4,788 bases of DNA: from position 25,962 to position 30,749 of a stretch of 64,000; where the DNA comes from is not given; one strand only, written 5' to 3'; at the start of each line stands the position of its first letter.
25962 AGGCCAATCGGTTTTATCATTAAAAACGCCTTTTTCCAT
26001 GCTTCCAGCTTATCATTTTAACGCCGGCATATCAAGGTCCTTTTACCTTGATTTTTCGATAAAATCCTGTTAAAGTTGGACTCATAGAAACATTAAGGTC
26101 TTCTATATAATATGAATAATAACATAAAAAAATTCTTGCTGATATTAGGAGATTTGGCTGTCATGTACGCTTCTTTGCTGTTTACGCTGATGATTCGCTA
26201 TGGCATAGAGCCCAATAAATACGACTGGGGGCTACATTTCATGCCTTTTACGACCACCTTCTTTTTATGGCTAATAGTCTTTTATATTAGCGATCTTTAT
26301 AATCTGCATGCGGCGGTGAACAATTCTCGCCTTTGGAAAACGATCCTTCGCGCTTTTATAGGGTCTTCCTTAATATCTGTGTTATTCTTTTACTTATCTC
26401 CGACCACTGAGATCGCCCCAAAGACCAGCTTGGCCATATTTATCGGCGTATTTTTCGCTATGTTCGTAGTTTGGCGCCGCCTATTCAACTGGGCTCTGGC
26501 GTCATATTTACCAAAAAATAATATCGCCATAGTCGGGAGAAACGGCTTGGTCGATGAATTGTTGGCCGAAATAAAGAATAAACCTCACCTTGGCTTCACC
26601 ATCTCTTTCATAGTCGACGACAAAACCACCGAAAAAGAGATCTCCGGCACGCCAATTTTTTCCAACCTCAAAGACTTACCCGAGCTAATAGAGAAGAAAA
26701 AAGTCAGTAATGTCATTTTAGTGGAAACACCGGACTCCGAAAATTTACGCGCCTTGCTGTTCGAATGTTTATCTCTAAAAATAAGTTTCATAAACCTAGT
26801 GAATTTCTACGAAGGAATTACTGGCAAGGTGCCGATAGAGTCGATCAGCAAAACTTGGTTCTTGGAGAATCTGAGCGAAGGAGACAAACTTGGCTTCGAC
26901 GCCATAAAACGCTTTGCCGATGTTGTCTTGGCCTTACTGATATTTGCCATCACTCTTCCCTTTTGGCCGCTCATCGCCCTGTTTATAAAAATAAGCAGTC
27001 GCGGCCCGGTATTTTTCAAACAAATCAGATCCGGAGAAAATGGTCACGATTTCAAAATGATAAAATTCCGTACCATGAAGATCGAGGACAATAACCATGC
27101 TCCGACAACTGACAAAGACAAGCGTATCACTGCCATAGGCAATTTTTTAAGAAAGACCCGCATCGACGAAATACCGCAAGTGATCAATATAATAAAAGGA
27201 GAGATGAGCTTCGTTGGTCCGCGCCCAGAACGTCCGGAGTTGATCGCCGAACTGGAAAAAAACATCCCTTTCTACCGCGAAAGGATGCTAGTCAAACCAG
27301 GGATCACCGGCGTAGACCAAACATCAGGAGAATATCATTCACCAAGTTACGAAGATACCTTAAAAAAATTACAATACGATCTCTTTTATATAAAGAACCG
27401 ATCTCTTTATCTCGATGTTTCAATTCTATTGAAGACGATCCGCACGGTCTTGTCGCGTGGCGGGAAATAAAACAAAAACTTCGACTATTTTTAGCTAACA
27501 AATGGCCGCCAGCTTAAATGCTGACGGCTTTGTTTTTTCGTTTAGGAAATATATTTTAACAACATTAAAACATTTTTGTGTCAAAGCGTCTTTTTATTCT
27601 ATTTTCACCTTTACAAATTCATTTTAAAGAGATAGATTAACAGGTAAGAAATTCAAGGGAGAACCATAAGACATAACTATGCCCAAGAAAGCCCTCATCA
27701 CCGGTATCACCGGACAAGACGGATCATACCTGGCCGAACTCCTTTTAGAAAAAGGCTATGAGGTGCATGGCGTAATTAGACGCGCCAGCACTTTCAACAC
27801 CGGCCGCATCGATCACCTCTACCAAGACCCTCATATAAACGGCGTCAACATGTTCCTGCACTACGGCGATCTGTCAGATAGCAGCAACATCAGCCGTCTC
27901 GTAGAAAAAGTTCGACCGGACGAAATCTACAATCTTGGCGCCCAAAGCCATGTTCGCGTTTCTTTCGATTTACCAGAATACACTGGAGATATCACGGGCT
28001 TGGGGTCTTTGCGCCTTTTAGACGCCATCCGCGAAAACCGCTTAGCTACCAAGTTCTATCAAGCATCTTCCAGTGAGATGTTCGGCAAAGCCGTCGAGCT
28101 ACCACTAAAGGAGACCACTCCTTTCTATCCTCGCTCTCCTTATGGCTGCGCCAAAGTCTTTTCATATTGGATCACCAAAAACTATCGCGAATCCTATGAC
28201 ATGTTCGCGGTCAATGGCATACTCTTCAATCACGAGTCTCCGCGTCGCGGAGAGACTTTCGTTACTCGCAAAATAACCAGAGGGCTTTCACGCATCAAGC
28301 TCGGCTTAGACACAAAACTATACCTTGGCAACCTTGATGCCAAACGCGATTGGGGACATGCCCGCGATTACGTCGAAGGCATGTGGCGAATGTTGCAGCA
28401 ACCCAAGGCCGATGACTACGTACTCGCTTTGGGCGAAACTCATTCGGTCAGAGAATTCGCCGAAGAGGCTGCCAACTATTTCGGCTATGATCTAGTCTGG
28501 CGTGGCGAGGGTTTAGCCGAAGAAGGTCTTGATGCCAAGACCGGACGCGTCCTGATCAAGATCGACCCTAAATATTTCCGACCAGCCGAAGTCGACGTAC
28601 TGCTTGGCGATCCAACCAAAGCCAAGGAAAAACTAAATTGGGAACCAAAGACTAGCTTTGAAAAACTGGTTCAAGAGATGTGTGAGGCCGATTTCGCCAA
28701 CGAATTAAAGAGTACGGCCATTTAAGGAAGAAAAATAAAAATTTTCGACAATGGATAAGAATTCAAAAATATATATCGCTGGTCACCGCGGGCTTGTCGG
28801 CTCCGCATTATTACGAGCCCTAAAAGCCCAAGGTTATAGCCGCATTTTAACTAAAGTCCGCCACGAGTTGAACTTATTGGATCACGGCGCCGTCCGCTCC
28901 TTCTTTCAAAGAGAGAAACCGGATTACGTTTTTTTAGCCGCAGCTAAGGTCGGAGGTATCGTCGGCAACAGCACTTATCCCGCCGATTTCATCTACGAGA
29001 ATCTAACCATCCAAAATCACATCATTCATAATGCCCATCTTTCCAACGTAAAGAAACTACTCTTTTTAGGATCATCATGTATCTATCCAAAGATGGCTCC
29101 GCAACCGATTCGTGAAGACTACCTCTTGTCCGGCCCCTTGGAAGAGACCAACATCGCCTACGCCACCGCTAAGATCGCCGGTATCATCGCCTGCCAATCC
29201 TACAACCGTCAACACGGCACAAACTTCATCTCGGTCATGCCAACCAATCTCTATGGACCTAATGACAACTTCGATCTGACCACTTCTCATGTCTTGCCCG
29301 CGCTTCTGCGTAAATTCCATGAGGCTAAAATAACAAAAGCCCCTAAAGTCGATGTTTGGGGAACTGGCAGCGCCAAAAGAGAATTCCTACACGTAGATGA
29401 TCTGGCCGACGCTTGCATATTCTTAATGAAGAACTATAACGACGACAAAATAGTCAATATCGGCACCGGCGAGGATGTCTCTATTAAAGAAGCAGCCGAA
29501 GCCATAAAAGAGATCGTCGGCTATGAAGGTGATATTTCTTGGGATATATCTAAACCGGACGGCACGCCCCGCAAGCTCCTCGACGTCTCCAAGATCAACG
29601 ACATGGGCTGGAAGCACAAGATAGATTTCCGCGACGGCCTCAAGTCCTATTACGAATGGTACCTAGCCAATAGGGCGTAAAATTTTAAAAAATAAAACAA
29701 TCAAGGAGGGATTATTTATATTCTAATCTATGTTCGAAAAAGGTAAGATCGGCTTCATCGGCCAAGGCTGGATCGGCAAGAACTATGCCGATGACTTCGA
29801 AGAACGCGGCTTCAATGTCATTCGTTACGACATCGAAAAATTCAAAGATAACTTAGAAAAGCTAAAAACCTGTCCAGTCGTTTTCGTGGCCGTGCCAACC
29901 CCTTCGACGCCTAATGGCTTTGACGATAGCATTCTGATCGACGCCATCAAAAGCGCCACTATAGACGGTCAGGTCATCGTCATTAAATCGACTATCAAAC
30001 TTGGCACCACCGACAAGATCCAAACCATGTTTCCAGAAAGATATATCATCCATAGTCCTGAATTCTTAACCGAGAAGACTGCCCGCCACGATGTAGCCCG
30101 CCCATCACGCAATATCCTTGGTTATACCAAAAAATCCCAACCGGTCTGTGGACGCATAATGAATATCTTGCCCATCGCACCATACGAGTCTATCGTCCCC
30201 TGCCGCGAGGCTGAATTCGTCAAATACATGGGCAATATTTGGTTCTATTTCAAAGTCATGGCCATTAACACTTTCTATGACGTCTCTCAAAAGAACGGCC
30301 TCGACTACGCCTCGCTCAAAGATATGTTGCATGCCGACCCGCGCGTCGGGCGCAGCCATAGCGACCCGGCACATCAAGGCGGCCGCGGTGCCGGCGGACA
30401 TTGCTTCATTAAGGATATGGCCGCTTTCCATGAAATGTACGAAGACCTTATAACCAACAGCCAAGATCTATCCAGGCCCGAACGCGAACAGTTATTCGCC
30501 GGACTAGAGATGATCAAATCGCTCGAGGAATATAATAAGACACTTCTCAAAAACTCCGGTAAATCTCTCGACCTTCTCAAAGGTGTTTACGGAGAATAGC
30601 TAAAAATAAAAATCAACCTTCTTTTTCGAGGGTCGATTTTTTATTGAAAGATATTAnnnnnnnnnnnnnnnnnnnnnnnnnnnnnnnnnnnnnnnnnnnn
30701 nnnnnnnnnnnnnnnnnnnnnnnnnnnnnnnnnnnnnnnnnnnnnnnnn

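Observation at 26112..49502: ~23 kb convergent glycan-assembly island: candidate lipid-linked oligosaccharide pathway ending in a GT-C transferase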

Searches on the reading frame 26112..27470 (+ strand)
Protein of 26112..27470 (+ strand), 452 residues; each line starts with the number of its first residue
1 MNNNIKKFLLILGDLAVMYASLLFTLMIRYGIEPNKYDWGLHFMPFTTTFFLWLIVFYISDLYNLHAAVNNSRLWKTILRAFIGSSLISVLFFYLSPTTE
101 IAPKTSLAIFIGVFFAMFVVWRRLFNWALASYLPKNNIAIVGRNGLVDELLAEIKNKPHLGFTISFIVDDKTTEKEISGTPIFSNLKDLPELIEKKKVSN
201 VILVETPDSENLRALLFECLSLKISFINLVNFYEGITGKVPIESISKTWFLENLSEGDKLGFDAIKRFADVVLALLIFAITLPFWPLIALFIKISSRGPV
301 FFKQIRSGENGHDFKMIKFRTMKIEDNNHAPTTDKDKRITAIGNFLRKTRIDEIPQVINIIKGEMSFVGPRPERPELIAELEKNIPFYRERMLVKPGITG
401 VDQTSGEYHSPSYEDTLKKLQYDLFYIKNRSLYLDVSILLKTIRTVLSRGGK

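Call 3: search_protein_families(library=pfam, proteins=[window:26112-27470:+], max_evalue=0.01)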
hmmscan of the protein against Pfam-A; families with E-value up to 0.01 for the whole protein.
window:26112-27470:+ (452 aa): 3 families
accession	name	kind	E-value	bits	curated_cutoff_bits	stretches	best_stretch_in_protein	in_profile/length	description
PF02397.22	Bac_transf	-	1.6e-61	207.4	27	1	266-447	1-178/179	Bacterial sugar transferase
PF13727.12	CoA_binding_3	-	1.6e-14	54.7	25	1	59-203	2-147/175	CoA-binding domain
PF02629.25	CoA_binding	-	0.00045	21.4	22.3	1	136-204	4-71/97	CoA binding domain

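Call 8: search_protein_families(library=ncbifam, proteins=[window:26112-27470:+], max_evalue=0.001)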
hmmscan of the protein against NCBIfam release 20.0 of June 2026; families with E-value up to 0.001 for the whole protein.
window:26112-27470:+ (452 aa): 10 families
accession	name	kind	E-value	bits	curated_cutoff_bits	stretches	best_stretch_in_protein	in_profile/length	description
TIGR03025.1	EPS_sugtrans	subfamily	3.6e-108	362.6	295.55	1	13-449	2-441/445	exopolysaccharide biosynthesis polyprenyl glycosylphosphotransferase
TIGR03013.1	EpsB_2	subfamily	6e-92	309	393.35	1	14-450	3-440/443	TIGR03013 family XrtA/PEP-CTERM system glycosyltransferase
TIGR03023.1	WcaJ_sugtrans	equivalog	1.6e-89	301.3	410.75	1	13-447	2-447/453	undecaprenyl-phosphate glucose phosphotransferase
TIGR03022.1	WbaP_sugtrans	subfamily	6.8e-64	216.8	403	1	10-451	1-454/456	undecaprenyl-phosphate galactose phosphotransferase WbaP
NF007518.0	PRK10124.1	equivalog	7.2e-54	183.2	684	1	12-443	23-454/464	undecaprenyl-phosphate glucose phosphotransferase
NF052601.1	undeca_RfbP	equivalog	1.5e-43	148.8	330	2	335-447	131-236/244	undecaprenyl-phosphate galactose phosphotransferase family protein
NF041877.1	EPS_EpsZ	equivalog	4.6e-43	147.5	800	1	13-449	14-455/459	exopolysaccharide biosynthesis polyisoprenyl-phosphate hexose-1-phosphate transferase EpsZ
NF050817.1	PolSacchBiosHfsE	equivalog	2.3e-38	132.1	750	1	54-447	59-460/467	polysaccharide biosynthesis protein HfsE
NF011751.0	PRK15204.1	equivalog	6.4e-32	110.8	907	1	134-451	145-474/476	undecaprenyl-phosphate galactose phosphotransferase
NF045514.1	glycotran_HepC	equivalog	3.2e-23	82.2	140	1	258-372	109-211/220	heterocyst development glycosyltransferase HepC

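Call 48: find_encoding_contigs(protein=window:26112-27470:+, flank=1000, max_places=3)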
Protein window:26112-27470:+ (452 aa): 1 contig read that carries it; 1 place shown.
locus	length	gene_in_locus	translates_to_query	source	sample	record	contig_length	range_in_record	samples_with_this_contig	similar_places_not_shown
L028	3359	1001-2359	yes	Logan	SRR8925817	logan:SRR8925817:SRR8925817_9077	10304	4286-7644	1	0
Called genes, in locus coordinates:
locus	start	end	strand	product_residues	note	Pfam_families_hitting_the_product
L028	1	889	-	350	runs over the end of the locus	PF13177:DNA_pol3_delta2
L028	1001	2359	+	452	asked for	PF13727:CoA_binding_3, PF02397:Bac_transf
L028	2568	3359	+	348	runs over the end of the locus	PF01370:Epimerase, PF04321:RmlD_sub_bind (weak), PF16363:GDP_Man_Dehyd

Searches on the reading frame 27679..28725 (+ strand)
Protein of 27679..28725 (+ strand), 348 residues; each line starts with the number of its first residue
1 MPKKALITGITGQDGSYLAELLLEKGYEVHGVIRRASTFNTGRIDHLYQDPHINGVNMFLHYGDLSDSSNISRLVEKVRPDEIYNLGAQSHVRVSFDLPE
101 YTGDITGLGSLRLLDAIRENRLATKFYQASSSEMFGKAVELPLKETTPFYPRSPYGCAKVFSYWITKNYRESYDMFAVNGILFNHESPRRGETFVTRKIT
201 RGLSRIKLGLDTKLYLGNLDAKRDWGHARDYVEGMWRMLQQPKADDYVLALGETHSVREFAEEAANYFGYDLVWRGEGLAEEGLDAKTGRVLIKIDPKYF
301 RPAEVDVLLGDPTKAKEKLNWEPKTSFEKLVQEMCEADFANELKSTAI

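Call 3: search_protein_families(library=pfam, proteins=[window:27679-28725:+], max_evalue=0.01)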
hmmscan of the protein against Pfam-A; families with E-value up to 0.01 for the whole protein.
window:27679-28725:+ (348 aa): 4 families
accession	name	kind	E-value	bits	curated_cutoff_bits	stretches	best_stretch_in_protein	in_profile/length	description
PF16363.11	GDP_Man_Dehyd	-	1.3e-152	508.5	27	1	6-334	1-332/332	GDP-mannose 4,6 dehydratase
PF01370.27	Epimerase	-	1.1e-73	248.1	20.9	1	5-247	1-237/240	NAD dependent epimerase/dehydratase family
PF04321.23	RmlD_sub_bind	-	2.4e-06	27.3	27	1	4-160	2-130/287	RmlD substrate binding domain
PF05368.20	NmrA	-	0.0071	16.4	27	0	3-78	3-70/298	NmrA-like family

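Call 74: search_protein_families(library=ncbifam, proteins=[window:27679-28725:+], max_evalue=1e-10)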
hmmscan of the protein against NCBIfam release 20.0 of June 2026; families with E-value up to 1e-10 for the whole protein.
window:27679-28725:+ (348 aa): 5 families
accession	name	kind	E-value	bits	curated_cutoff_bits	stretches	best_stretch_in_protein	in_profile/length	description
TIGR01472.1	gmd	equivalog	2.1e-170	566.4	415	1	3-340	1-340/342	GDP-mannose 4,6-dehydratase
TIGR04180.1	EDH_00030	hypoth_equivalog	8.9e-28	97.2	475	1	6-325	2-296/297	NAD-dependent 4,6-dehydratase LegB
TIGR01181.1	dTDP_gluc_dehyt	equivalog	2.1e-23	82.9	365.1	1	5-333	2-306/321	dTDP-glucose 4,6-dehydratase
TIGR02622.1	CDP_4_6_dhtase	equivalog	4.5e-20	72.1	278.45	1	3-173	5-172/352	CDP-glucose 4,6-dehydratase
TIGR01179.1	galE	equivalog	4.9e-20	71.6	262.3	1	5-176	2-167/332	UDP-glucose 4-epimerase GalE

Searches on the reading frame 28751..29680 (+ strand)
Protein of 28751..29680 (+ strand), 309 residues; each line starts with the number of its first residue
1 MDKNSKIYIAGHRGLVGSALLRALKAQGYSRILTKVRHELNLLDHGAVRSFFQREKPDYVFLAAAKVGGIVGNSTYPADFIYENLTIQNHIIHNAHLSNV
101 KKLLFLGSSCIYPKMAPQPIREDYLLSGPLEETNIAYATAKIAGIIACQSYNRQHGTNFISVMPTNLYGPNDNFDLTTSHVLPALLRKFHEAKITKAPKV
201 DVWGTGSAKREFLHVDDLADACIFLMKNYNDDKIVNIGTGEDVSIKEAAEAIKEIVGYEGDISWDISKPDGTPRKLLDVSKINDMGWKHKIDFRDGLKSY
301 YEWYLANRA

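Call 3: search_protein_families(library=pfam, proteins=[window:28751-29680:+], max_evalue=0.01)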
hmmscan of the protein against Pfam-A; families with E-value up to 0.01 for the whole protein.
window:28751-29680:+ (309 aa): 4 families
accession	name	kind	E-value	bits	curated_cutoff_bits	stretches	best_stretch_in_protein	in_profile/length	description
PF01370.27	Epimerase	-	1.1e-63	215.3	20.9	1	7-238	1-240/240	NAD dependent epimerase/dehydratase family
PF16363.11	GDP_Man_Dehyd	-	2.6e-18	67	27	1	38-298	57-330/332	GDP-mannose 4,6 dehydratase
PF04321.23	RmlD_sub_bind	-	1.5e-06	27.9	27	1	6-65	2-60/287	RmlD substrate binding domain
PF02719.21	Polysacc_synt_2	-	0.0092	15.6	20.2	0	41-106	62-126/293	Polysaccharide biosynthesis protein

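Call 74: search_protein_families(library=ncbifam, proteins=[window:28751-29680:+], max_evalue=1e-10)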
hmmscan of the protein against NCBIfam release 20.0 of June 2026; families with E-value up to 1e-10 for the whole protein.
window:28751-29680:+ (309 aa): 5 families
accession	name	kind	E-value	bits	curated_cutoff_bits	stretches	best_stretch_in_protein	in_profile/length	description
NF047922.1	GDPFucSynFcl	equivalog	3.6e-147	489.7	500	1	4-308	2-305/308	GDP-L-fucose synthase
TIGR01181.1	dTDP_gluc_dehyt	equivalog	6.8e-20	71.4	365.1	1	42-308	59-315/321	dTDP-glucose 4,6-dehydratase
TIGR01179.1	galE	equivalog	1e-19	70.6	262.3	1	38-305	52-326/332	UDP-glucose 4-epimerase GalE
TIGR04180.1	EDH_00030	hypoth_equivalog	4.3e-14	52.3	475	1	58-266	72-266/297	NAD-dependent 4,6-dehydratase LegB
TIGR02197.1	heptose_epim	equivalog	6.6e-12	45.2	274.6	1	8-306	2-315/316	ADP-glyceromanno-heptose 6-epimerase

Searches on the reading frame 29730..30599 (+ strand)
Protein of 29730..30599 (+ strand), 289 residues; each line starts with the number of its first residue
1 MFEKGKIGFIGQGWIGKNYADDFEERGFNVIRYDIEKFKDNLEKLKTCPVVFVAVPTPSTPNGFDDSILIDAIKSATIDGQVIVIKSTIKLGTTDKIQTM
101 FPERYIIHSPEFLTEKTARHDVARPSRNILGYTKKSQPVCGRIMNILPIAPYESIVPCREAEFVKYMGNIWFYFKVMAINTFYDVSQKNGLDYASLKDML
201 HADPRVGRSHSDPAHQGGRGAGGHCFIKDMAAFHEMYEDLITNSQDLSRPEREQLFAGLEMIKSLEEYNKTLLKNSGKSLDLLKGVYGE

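Call 3: search_protein_families(library=pfam, proteins=[window:29730-30599:+], max_evalue=0.01)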
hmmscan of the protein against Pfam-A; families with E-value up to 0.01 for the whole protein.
window:29730-30599:+ (289 aa): 3 families
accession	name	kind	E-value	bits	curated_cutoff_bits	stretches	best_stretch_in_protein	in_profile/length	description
PF03721.20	UDPG_MGDP_dh_N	-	1.1e-17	64.6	27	1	42-137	70-180/187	UDP-glucose/GDP-mannose dehydrogenase family, NAD binding domain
PF00984.24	UDPG_MGDP_dh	-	1.9e-13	50.7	25.4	1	159-240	1-78/94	UDP-glucose/GDP-mannose dehydrogenase family, central domain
PF03446.21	NAD_binding_2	-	0.0015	19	21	0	6-37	1-32/161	NAD binding domain of 6-phosphogluconate dehydrogenase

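Call 8: search_protein_families(library=ncbifam, proteins=[window:29730-30599:+], max_evalue=0.001)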
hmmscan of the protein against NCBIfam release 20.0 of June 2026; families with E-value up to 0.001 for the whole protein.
window:29730-30599:+ (289 aa): 5 families
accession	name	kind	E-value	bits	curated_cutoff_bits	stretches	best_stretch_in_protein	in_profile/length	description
TIGR03026.1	NDP-sugDHase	subfamily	1.7e-34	119.3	189.8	1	42-240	70-279/413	nucleotide sugar dehydrogenase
NF041297.1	UDPGDh_AglM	equivalog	2.1e-17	63.2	670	1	43-235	70-278/429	UDP-glucose 6-dehydrogenase AglM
NF047673.2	TeichurnBiosyTuaD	equivalog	3.1e-17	62.8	700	1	43-238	73-274/439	UDP-glucose 6-dehydrogenase TuaD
NF011631.0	PRK15057.1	equivalog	1.1e-14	54.4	757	1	40-239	66-267/388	UDP-glucose 6-dehydrogenase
NF040825.1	UDPMaNacDH_Arch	equivalog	3.8e-11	42.5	750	1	40-230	68-263/418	UDP-N-acetyl-D-mannosamine dehydrogenase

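Call 45: search_solved_structures(query=window:29730-30596:+, max_evalue=0.001, show_alignments=1)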
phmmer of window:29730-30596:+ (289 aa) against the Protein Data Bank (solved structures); distinct sequences matched with E-value up to 0.001: 28.
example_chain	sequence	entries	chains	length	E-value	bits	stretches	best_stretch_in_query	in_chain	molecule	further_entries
3vtf_A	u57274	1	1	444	2.1e-15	60.1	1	45-240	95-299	UDP-glucose 6-dehydrogenase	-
4a7p_A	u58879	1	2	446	6.9e-15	58.4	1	40-235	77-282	UDP-GLUCOSE DEHYDROGENASE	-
3phl_A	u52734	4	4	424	2e-14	56.9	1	43-243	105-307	UDP-glucose 6-dehydrogenase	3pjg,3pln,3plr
3pid_A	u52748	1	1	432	2e-14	56.8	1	43-243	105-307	UDP-glucose 6-dehydrogenase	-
7kws_A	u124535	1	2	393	1e-13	54.5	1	52-232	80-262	UDP-glucose 6-dehydrogenase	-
2y0e_A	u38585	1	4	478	2.1e-11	46.9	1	49-233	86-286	UDP-GLUCOSE DEHYDROGENASE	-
2y0d_A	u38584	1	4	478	2.3e-11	46.8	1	49-233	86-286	UDP-GLUCOSE DEHYDROGENASE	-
2y0c_A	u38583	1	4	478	2.3e-11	46.8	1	49-233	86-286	UDP-GLUCOSE DEHYDROGENASE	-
1dli_A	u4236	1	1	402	2.9e-11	46.5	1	34-238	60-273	UDP-GLUCOSE DEHYDROGENASE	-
3gg2_A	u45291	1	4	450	1.6e-10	44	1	45-240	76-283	Sugar dehydrogenase, UDP-glucose/GDP-mannose dehydrogenase family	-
4r16_A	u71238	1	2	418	3e-10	43.1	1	30-232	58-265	418aa long hypothetical UDP-N-acetyl-D-mannosaminuronic acid dehydrogenase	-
1dlj_A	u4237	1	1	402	5.6e-10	42.3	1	34-233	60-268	UDP-GLUCOSE DEHYDROGENASE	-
1mfz_A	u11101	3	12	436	1.7e-07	34.1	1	50-234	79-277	GDP-mannose 6-dehydrogenase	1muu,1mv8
6c58_A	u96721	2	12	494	1.8e-06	30.8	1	44-232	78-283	UDP-glucose 6-dehydrogenase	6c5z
2o3j_A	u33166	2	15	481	2.8e-06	30.1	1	105-238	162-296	UDP-glucose 6-dehydrogenase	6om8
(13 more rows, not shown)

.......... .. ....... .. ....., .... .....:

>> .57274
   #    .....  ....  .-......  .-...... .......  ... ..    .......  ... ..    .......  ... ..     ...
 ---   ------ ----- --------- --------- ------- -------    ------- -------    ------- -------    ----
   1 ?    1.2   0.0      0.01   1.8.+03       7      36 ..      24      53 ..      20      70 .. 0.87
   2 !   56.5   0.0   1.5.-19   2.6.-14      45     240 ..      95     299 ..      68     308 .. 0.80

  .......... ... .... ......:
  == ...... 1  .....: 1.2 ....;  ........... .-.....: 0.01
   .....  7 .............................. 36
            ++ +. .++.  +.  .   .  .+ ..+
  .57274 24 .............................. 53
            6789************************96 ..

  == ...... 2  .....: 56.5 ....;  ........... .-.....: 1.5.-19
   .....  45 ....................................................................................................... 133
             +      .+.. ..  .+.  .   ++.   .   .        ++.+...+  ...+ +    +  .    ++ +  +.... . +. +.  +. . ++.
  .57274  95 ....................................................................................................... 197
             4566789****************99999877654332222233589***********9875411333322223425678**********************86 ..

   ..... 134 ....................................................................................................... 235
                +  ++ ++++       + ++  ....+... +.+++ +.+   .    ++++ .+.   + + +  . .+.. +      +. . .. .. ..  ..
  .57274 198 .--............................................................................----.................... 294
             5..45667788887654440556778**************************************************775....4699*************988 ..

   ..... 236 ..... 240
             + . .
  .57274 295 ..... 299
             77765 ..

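Call 77: find_related_loci(query=window:29730-30596:+, collection=metagenome_contigs, flank=10000)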
Query window:29730-30596:+ (289 aa) in metagenome_contigs; peptide patterns used: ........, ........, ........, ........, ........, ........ (x = any residue, [..] = any of these).
171 stretches matched a pattern; 11 encode a relative of the query (tblastn E <= 1e-3); 11 distinct loci.
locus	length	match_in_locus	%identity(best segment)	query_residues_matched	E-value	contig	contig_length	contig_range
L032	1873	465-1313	64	2-288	2e-137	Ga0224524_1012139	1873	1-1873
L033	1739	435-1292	61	1-289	1e-129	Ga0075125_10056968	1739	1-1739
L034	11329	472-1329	61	1-289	6e-121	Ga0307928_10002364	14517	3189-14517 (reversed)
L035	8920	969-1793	52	6-289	7e-96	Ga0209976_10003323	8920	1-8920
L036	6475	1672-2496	52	6-289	2e-95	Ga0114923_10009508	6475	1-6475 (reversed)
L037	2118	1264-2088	49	6-289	2e-92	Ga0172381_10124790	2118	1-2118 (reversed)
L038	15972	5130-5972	45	7-289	3e-84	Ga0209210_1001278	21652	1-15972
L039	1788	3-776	47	23-289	9e-79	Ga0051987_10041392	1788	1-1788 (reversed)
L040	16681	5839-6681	44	4-289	2e-74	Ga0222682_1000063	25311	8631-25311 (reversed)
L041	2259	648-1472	44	7-289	2e-74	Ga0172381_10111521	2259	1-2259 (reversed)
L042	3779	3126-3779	51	7-221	9e-70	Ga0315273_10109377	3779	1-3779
